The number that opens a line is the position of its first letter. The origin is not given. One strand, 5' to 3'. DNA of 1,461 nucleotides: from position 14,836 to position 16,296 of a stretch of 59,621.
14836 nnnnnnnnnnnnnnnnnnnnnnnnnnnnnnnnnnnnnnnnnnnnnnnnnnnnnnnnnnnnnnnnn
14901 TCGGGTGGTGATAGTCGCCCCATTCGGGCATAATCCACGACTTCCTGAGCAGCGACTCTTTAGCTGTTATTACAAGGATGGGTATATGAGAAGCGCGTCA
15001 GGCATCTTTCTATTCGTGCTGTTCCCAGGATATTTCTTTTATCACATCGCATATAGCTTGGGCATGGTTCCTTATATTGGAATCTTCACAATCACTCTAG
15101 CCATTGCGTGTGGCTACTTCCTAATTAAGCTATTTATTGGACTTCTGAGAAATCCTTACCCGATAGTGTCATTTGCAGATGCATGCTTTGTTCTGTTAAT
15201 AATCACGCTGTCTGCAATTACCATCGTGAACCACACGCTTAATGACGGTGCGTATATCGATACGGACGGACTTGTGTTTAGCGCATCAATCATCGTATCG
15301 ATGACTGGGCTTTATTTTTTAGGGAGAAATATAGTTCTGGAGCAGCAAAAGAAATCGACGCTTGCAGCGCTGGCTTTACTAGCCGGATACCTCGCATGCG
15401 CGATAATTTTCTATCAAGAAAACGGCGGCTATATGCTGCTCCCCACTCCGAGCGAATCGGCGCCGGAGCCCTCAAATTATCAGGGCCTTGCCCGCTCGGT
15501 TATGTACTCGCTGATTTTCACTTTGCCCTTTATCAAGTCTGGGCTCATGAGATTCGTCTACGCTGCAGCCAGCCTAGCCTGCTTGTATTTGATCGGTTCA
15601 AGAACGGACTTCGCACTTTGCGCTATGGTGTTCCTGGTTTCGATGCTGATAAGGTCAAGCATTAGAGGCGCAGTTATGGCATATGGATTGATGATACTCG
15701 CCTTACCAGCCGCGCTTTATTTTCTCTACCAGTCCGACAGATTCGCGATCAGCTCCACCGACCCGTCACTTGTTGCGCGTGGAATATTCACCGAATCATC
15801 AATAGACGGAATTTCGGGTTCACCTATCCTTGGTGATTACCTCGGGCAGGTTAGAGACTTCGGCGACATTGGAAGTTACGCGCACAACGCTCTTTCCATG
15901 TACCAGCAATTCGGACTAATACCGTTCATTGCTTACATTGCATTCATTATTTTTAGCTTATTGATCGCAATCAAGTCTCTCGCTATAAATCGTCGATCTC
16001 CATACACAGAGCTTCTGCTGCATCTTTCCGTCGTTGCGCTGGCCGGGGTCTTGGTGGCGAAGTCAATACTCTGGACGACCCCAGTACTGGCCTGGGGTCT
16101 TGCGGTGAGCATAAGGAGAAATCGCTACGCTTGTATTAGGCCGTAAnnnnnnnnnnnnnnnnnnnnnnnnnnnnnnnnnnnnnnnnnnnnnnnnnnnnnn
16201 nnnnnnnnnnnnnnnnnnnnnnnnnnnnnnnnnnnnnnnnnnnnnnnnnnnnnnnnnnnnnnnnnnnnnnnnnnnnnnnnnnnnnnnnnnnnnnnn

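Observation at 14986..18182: Serotype-conversion-like pair: AT-rich Wzy-like membrane protein next to a beta-helix tailspike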

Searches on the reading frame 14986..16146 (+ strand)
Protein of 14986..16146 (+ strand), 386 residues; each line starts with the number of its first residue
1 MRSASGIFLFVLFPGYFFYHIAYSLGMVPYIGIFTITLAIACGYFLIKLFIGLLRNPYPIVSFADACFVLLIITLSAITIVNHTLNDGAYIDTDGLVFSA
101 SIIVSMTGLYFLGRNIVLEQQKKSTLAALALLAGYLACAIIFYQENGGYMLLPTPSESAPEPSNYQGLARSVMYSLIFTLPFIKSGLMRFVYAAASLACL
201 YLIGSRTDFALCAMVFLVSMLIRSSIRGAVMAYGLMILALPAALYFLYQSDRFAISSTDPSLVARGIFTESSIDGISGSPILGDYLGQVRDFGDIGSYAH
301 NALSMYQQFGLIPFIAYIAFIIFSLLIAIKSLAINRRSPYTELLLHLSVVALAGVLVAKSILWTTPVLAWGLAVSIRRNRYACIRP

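Call 3: search_protein_families(library=pfam, proteins=[window:14986-16146:+], max_evalue=0.1)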
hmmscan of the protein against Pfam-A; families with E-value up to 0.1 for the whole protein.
window:14986-16146:+ (386 aa): 2 families
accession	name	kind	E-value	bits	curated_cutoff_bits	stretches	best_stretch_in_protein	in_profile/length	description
PF04932.20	Wzy_C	-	0.0012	19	31.7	1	193-283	3-102/149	O-Antigen ligase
PF11992.13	TgpA_N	-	0.062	12.7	30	1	209-369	24-132/333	TgpA N-terminal domain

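Call 4: search_protein_families(library=phrogs, proteins=[window:14986-16146:+], max_evalue=0.01)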
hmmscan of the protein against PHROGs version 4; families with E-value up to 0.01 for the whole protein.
window:14986-16146:+ (386 aa): 0 families

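Call 5: search_protein_families(library=ncbifam, proteins=[window:14986-16146:+], max_evalue=0.1)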
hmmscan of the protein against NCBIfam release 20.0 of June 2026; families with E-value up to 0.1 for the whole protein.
window:14986-16146:+ (386 aa): 0 families
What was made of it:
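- Tried and rejected: PHROGs and NCBIfam gave no hit for the membrane protein (calls 4, 5).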

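Call 7: find_homologous_proteins(query=window:14986-16146:+)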
Query window:14986-16146:+ (386 aa): 8 proteins with E <= 0.001 among 8000 candidates.
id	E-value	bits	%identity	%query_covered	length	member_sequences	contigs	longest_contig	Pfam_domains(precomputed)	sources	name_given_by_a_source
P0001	8.4e-238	807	98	100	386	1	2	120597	-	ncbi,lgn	-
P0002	5.7e-115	402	80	60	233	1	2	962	PF04932.21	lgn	-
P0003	2.0e-64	236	37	99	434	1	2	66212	-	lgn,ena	-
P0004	2.2e-64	236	37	98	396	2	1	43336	-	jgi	jgi:hypothetical protein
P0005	6.0e-64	235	38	97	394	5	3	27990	-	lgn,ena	-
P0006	2.2e-54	203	35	97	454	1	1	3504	-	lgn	-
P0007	6.6e-48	182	34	97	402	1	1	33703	PF04932.21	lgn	-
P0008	7.3e-12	63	25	77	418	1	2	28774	PF04932.21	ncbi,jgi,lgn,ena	jgi:hypothetical protein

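Call 10: find_encoding_contigs(protein=P0001, flank=10000, max_places=4)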
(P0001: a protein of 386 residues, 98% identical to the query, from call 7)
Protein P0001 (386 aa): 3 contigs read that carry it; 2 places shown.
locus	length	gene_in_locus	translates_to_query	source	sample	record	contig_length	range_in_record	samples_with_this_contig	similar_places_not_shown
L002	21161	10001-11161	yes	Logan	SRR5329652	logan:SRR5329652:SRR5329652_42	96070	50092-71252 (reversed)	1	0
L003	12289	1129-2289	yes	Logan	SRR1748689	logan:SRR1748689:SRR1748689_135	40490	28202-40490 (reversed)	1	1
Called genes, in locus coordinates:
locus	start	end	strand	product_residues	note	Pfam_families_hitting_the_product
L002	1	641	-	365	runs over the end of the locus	PF01594:AI-2E_transport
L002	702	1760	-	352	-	PF09839:DUF2066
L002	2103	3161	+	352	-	PF00586:AIRS, PF02769:AIRS_C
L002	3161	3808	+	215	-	PF00551:Formyl_trans_N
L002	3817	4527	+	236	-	PF11306:DUF3108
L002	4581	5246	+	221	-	-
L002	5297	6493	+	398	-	PF00155:Aminotran_1_2, PF12897:Asp_aminotransf (weak)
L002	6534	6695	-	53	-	-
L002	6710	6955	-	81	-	-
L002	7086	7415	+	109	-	PF00085:Thioredoxin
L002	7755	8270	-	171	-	PF10721:DUF2514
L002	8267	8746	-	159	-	-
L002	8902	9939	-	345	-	PF13384:HTH_23 (weak), PF13592:HTH_33, PF13358:DDE_3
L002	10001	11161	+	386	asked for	-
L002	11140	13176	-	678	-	PF13229:Beta_helix, PF05048:NosD, PF13229:Beta_helix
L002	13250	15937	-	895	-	PF24801:FNIII-A_GpJ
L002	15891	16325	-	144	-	-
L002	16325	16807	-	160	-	PF08875:DUF1833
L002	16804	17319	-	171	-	-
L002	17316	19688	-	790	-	PF06791:TMP_2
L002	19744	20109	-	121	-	-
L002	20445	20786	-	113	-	PF16459:Phage_TAC_13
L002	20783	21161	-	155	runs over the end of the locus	PF16460:Phage_TTP_11, PF16461:Phage_TTP_12 (faint)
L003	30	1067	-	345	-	PF13384:HTH_23 (weak), PF13592:HTH_33, PF13358:DDE_3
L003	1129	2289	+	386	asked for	-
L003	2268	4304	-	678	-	PF13229:Beta_helix, PF05048:NosD, PF13229:Beta_helix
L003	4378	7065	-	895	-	PF24801:FNIII-A_GpJ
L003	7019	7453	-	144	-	-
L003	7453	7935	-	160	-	PF08875:DUF1833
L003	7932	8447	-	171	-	-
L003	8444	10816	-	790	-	PF06791:TMP_2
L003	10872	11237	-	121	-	-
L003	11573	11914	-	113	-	PF16459:Phage_TAC_13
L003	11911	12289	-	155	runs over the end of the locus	PF16460:Phage_TTP_11, PF16461:Phage_TTP_12 (faint)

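Call 11: find_encoding_contigs(protein=P0003, flank=8000, max_places=3)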
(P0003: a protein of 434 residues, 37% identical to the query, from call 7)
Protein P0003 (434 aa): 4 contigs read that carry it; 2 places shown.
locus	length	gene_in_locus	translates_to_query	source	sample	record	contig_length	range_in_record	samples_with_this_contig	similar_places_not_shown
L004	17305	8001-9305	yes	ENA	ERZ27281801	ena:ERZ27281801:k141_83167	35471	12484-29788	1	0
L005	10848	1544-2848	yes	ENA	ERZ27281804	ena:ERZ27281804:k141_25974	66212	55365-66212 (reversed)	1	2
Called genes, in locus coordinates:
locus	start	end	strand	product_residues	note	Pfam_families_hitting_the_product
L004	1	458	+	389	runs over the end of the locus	PF00078:RVT_1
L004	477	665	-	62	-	-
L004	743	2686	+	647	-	PF00145:DNA_methylase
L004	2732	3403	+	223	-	-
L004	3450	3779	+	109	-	-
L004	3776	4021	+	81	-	-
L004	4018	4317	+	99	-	-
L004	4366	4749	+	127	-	-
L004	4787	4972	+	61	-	-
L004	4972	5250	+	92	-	-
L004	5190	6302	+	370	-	PF12167:Arm-DNA-bind_2, PF00589:Phage_integrase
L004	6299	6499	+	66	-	PF26207:Phage_phiTE_015 (weak)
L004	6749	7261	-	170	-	PF10721:DUF2514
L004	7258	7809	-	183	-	PF00182:Glyco_hydro_19 (weak)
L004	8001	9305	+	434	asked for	-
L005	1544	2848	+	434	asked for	-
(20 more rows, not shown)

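Call 13: find_encoding_contigs(protein=P0004, flank=8000, max_places=2)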
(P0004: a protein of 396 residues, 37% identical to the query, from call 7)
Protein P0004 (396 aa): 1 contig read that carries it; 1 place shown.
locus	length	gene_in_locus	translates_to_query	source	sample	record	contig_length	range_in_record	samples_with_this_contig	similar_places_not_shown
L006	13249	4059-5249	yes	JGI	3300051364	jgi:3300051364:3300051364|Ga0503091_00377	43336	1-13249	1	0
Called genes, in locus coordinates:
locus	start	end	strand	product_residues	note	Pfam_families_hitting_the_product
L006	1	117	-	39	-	?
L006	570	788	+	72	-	-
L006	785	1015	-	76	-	-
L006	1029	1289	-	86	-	-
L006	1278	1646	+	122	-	-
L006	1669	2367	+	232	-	PF02586:SRAP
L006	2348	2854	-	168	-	PF03245:Phage_lysis (weak)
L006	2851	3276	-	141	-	PF07486:Hydrolase_2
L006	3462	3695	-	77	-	-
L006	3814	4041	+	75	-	-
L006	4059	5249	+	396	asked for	-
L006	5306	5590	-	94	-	-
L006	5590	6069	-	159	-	-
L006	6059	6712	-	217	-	PF21882:Gp53-like_C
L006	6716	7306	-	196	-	PF10076:Phage_Mu_Gp48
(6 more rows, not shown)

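Call 14: find_encoding_contigs(protein=P0005, flank=8000, max_places=2)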
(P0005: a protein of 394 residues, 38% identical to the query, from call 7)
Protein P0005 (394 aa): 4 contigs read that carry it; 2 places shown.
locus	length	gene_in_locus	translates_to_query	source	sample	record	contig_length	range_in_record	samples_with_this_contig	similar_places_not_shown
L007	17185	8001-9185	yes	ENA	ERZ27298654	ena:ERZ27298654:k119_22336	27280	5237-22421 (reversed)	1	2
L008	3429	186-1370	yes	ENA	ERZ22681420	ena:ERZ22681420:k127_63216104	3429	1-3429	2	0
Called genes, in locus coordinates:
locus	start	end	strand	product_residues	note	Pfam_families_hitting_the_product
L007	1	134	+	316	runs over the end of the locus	PF01408:GFO_IDH_MocA, PF02894:GFO_IDH_MocA_C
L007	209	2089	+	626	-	PF01757:Acyl_transf_3, PF19040:SGNH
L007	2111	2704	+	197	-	PF25084:LbH_EIF2B (faint), PF25087:GMPPB_C (faint), PF14602:Hexapep_2 (faint), PF00132:Hexapep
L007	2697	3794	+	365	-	PF00155:Aminotran_1_2, PF01041:DegT_DnrJ_EryC1, PF00266:Aminotran_5 (weak), PF01212:Beta_elim_lyase, PF01053:Cys_Met_Meta_PP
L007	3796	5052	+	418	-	PF01943:Polysacc_synt, PF13440:Polysacc_synt_3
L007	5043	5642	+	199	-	PF00583:Acetyltransf_1 (weak), PF13302:Acetyltransf_3 (faint)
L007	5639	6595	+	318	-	PF13480:Acetyltransf_6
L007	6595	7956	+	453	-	PF23019:DUF7033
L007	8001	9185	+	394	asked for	-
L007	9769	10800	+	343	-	PF00535:Glycos_transf_2, PF13641:Glyco_tranf_2_3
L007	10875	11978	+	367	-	PF00733:Asn_synthase (weak)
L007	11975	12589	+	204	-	PF00117:GATase, PF07685:GATase_3 (weak), PF01174:SNO (faint), PF07722:Peptidase_C26 (faint)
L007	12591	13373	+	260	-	PF00977:His_biosynth, PF01207:Dus (faint)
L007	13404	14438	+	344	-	PF01073:3Beta_HSD, PF01370:Epimerase, PF02719:Polysacc_synt_2, PF04321:RmlD_sub_bind (weak), PF05368:NmrA (weak), PF13460:NAD_binding_10, PF16363:GDP_Man_Dehyd, PF08485:Polysacc_syn_2C, +1 more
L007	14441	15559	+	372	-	PF01370:Epimerase, PF07993:NAD_binding_4 (faint), PF16363:GDP_Man_Dehyd (faint), PF14667:Polysacc_synt_C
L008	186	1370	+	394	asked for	-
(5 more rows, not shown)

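Call 15: find_encoding_contigs(protein=P0007, flank=8000, max_places=2)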
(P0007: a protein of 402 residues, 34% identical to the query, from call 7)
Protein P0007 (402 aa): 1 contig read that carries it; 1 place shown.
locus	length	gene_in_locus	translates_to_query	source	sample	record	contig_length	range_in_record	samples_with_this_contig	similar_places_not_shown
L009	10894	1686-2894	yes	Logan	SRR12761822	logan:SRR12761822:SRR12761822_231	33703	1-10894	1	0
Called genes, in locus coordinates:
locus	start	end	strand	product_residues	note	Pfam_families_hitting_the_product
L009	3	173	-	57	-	?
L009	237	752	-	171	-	PF10721:DUF2514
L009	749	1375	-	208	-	PF00182:Glyco_hydro_19 (weak)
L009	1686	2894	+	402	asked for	PF04932:Wzy_C (weak)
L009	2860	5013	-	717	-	PF13229:Beta_helix (faint), PF05048:NosD (faint)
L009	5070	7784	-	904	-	-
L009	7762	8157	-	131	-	-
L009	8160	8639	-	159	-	PF08875:DUF1833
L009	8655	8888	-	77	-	-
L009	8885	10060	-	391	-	-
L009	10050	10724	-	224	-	-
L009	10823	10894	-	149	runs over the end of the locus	PF28078:GvpU-like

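Call 16: find_encoding_contigs(protein=P0008, flank=8000, max_places=2)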
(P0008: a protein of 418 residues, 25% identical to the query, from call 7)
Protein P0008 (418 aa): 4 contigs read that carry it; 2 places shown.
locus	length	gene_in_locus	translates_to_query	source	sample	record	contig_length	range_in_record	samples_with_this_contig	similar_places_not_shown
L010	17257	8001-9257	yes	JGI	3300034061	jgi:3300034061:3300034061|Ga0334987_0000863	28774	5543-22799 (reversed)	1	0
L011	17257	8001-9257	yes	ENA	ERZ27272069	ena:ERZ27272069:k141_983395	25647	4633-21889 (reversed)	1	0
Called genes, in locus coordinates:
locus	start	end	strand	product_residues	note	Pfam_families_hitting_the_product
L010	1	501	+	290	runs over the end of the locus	PF00483:NTP_transferase, PF12804:NTP_transf_3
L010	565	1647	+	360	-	PF00534:Glycos_transf_1, PF13692:Glyco_trans_1_4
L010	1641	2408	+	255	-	PF01370:Epimerase (weak)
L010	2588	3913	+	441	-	PF03446:NAD_binding_2 (faint), PF03721:UDPG_MGDP_dh_N, PF00984:UDPG_MGDP_dh, PF03720:UDPG_MGDP_dh_C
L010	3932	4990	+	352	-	PF01408:GFO_IDH_MocA, PF02894:GFO_IDH_MocA_C, PF22725:GFO_IDH_MocA_C3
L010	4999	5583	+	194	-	PF25084:LbH_EIF2B (weak), PF14602:Hexapep_2 (faint), PF00132:Hexapep, PF25087:GMPPB_C (weak), PF00132:Hexapep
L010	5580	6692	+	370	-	PF01053:Cys_Met_Meta_PP (weak), PF00155:Aminotran_1_2, PF01041:DegT_DnrJ_EryC1, PF01212:Beta_elim_lyase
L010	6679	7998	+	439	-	PF01943:Polysacc_synt, PF13440:Polysacc_synt_3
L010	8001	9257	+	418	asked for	PF04932:Wzy_C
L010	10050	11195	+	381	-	PF13439:Glyco_transf_4, PF13579:Glyco_trans_4_4, PF00534:Glycos_transf_1, PF13692:Glyco_trans_1_4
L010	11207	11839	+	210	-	PF02585:PIG-L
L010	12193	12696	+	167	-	PF00132:Hexapep, PF25084:LbH_EIF2B (faint), PF25087:GMPPB_C (faint), PF00132:Hexapep (weak)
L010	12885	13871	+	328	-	-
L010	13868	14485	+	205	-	PF00117:GATase, PF01174:SNO (weak)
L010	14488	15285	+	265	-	PF00977:His_biosynth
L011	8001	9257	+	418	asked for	PF04932:Wzy_C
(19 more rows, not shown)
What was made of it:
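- On Wzy polymerases of the Wzx/Wzy-dependent pathway: P0005 (38% identity) and P0008 (25%) lie directly downstream of Polysacc_synt (wzx) genes among sugar-nucleotide and glycosyltransferase genes (calls 14, 16).
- Chromosomal context: homologues P0005 and P0008 lie directly after wzx in WbpA/B/D/E-, HisH/F- and FnlABC-type clusters (calls 14, 16). Homologue clusters resemble P. aeruginosa OSA clusters, with WbpA/B/D/E-like, HisH/F and Fnl-like genes (calls 14, 16).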

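Call 17: search_dna_similar(query=window:14986-16146:+, collection=phages, mode=protein, max_evalue=0.01, max_rows=30)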
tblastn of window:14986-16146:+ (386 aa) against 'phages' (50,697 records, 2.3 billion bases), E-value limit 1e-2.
Records with a match: 1; places in all: 1; records where one place covers at least 80% of the query: 0.
Best place of each record, by identity: <60% 1.
By first word of the organism name: Variovorax 1.
By host as written in the record: Variovorax sp. ZS18.2.2 1.
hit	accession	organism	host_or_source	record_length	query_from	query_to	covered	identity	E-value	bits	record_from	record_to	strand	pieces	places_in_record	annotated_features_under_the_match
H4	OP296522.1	Variovorax phage VarioGold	Variovorax sp. ZS18.2.2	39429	11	310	78%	22.1%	4e-4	49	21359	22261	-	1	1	O-antigen ligase family protein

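Call 25: find_homologous_proteins(query=A1, max_evalue=0.001)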
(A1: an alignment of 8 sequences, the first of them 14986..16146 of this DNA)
Query A1 (8 sequences) (386 aa, profile of the alignment): 11 proteins with E <= 0.001 among 8000 candidates.
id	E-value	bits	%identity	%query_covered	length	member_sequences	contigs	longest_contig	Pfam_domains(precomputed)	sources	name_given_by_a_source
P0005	1.4e-171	589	38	97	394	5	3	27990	-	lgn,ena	-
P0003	1.5e-168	579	37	99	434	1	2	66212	-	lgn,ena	-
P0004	7.9e-168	577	37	98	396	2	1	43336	-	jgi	jgi:hypothetical protein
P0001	9.1e-163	560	98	100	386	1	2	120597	-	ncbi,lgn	-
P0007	6.6e-161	554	34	97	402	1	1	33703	PF04932.21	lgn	-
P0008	1.9e-127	444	25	77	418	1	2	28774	PF04932.21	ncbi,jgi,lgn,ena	jgi:hypothetical protein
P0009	6.7e-107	376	38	94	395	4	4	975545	-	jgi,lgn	-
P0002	3.1e-92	328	80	60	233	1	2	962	PF04932.21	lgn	-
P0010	9.3e-52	195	26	78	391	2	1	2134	PF04932.21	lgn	-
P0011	1.7e-50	190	28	95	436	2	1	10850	-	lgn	-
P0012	1.6e-43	168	25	95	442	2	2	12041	-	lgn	-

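Call 29: search_solved_structures(query=A2, max_evalue=10, show_alignments=2)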
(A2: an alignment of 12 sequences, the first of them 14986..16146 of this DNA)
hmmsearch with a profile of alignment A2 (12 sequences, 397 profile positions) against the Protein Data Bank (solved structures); distinct sequences matched with E-value up to 10: 0.
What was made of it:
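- Tried and rejected: A profile search of PDB sequences gave nothing even at E<=10 (call 29), so fold comparison was needed.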

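Call 32: search_protein_families(library=pfam, alignment_id=A2, max_evalue=0.01)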
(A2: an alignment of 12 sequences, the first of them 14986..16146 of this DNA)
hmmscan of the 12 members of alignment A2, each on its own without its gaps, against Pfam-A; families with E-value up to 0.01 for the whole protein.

A. member 1, window:14986-16146:+ (386 aa): 1 family
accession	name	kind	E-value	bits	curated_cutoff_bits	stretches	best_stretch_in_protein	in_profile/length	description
PF04932.20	Wzy_C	-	0.0012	19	31.7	1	193-283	3-102/149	O-Antigen ligase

B. families by the number of members that match (of 12 scanned): 3 families
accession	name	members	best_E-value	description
PF04932.20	Wzy_C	10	6.1e-10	O-Antigen ligase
PF17879.7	DNA_ligase_C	1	0.0011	DNA ligase C-terminal domain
PF11992.13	TgpA_N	1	0.0087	TgpA N-terminal domain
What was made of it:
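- On Wzy_C superfamily (Pfam PF04932; O-antigen polymerase/ligase): However, 10 of 12 family members hit Wzy_C at E<=0.01 (best 6e-10, call 32).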
